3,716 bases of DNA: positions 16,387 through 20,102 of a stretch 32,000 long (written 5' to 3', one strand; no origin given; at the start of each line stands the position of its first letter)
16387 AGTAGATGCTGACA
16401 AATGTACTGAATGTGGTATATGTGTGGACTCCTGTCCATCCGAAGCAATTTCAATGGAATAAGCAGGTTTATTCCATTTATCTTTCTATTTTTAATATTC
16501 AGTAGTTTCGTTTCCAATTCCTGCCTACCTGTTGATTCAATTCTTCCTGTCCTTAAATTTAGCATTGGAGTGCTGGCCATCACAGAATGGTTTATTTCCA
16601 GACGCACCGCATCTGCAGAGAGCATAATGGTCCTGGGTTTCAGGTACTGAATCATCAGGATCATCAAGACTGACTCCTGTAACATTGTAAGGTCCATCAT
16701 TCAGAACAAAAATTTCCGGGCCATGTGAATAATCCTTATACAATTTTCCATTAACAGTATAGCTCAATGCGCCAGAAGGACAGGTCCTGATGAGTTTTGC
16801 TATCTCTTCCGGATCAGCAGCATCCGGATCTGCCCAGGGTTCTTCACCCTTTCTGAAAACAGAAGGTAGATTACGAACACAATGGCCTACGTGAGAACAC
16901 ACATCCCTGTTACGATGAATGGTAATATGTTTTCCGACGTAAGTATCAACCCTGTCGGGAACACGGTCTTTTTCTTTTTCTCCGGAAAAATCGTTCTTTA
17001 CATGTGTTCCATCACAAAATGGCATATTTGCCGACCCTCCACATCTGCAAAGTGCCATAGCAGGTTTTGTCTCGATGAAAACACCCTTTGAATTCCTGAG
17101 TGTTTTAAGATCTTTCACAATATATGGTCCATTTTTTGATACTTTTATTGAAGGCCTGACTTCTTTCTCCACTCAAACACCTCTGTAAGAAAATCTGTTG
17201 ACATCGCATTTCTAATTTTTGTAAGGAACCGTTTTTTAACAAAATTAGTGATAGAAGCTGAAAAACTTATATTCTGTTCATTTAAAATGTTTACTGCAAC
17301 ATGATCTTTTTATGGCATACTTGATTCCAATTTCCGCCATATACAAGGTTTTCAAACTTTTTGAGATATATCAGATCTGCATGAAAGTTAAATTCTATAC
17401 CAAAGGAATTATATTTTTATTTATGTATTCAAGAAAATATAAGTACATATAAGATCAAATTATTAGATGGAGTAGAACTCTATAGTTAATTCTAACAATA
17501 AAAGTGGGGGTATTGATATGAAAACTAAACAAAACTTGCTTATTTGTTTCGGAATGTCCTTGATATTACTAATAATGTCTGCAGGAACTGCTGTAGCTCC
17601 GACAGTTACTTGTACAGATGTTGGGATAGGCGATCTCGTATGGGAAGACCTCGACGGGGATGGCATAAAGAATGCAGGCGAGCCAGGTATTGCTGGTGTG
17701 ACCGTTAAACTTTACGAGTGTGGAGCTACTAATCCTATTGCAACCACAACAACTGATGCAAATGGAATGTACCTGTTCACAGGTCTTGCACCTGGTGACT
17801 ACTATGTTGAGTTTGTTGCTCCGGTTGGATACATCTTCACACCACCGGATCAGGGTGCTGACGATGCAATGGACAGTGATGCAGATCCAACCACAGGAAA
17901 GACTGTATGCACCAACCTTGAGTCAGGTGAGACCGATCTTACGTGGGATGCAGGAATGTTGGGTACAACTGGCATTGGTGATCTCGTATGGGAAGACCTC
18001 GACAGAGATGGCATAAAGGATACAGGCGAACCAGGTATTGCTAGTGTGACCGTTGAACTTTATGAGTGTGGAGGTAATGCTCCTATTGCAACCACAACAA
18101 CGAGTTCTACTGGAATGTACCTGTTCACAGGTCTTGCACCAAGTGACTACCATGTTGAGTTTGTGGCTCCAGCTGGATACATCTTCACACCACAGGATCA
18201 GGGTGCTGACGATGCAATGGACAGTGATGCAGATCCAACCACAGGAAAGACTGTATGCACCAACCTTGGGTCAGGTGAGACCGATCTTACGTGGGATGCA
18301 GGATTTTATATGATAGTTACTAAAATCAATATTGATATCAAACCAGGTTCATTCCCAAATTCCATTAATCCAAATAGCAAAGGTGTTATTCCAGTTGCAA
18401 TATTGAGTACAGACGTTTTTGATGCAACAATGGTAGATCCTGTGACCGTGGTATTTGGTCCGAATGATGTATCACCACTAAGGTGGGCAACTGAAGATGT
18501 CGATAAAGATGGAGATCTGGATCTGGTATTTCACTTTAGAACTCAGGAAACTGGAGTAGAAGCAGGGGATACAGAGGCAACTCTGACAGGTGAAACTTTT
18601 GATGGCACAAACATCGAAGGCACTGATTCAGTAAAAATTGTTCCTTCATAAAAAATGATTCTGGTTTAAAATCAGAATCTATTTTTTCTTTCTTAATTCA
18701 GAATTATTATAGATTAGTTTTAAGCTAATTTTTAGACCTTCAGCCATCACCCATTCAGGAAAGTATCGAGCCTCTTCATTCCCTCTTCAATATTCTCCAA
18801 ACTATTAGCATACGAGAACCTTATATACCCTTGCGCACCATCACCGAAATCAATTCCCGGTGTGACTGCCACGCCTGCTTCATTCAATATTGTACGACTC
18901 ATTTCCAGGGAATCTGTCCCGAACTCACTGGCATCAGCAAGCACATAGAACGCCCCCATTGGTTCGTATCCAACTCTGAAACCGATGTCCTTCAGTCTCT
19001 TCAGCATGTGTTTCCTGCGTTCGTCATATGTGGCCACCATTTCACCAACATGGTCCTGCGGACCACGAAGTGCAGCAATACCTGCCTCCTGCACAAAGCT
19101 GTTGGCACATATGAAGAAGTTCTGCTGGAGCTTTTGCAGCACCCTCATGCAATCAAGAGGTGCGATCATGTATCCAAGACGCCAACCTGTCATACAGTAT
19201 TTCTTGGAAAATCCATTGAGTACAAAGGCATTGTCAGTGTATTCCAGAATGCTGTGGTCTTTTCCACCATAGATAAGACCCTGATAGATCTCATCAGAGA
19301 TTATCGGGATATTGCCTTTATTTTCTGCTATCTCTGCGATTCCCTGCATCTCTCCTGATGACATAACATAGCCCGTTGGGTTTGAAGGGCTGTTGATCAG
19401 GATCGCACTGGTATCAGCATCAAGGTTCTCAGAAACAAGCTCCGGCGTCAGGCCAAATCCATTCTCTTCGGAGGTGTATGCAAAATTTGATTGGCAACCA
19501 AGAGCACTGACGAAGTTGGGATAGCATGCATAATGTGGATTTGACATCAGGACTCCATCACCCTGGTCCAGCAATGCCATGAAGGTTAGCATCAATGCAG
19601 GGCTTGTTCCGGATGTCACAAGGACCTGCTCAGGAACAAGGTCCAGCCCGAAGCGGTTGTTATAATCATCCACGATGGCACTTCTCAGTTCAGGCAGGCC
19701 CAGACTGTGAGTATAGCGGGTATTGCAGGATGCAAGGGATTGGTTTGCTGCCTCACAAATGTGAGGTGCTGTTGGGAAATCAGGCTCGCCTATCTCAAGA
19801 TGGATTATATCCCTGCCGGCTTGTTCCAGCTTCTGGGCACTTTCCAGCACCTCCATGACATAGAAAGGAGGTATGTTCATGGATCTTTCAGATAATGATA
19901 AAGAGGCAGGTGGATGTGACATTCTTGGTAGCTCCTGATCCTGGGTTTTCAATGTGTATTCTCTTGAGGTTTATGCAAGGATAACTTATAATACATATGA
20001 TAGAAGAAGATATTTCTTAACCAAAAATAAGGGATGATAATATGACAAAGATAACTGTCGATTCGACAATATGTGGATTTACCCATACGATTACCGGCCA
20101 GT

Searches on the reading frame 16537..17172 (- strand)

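Call 42: search_protein_families(library=pfam, proteins=[window:16537-17172:-], max_evalue=0.00001)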
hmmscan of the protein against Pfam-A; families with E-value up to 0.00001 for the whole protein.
window:16537-17172:- (211 aa): 2 families
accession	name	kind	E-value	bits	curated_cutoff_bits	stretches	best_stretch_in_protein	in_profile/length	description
PF09360.15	zf-CDGSH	-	1.7e-31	108.7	29.5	2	14-57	1-47/48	Iron-binding zinc finger CDGSH type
PF06902.16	Fer4_19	-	9.1e-23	80.5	24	1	78-139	1-62/64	Divergent 4Fe-4S mono-cluster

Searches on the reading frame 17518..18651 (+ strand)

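Call 76: search_protein_families(library=pfam, proteins=[window:17518-18651:+], max_evalue=0.001)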
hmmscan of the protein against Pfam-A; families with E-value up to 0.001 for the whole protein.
window:17518-18651:+ (377 aa): 8 families
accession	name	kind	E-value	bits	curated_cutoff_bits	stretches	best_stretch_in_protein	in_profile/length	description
PF17210.9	SdrD_B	-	5.6e-82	271.7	29.7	2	37-147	3-112/112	SdrD B-like domain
PF13620.12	CarboxypepD_reg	-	3.6e-14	53.3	32.3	2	57-102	13-57/82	Carboxypeptidase regulatory-like domain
PF17802.7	SpaA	-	1.9e-13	50.8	23.1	2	55-107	13-67/91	Prealbumin-like fold domain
PF22902.2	NOMO1-like_9th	-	1.9e-09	37.6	27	1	55-113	10-68/75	BOS complex subunit NOMO1-like, beta sandwich domain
PF22904.2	NOMO1-like_2nd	-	2e-07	31.5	27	0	56-98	16-59/90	BOS complex subunit NOMO1-like, second beta sandwich domain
PF22898.2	NOMO1-like_1st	-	2.6e-06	27.9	27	0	175-228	13-66/85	BOS complex subunit NOMO1-like, first beta sandwich domain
PF11974.14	bMG3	-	3e-06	27.6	34.9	0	58-90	28-59/103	Bacterial alpha-2-macroglobulin MG3 domain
PF16371.11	MetallophosN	-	5.5e-05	23.7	35.6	0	71-107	16-51/77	N terminal of Calcineurin-like phosphoesterase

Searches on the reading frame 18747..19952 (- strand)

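Call 76: search_protein_families(library=pfam, proteins=[window:18747-19952:-], max_evalue=0.001)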
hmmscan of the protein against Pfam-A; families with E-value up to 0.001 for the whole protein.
window:18747-19952:- (401 aa): 3 families
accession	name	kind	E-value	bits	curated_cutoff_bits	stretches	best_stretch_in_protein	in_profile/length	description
PF00155.27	Aminotran_1_2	-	9.3e-61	206.4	19.7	1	48-395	2-361/361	Aminotransferase class I and II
PF01053.26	Cys_Met_Meta_PP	-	8e-07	28.4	27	1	109-222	70-175/381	Cys/Met metabolism PLP-dependent enzyme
PF01041.23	DegT_DnrJ_EryC1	-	0.00066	19.4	19.8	0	110-220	43-145/360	DegT/DnrJ/EryC1/StrS aminotransferase family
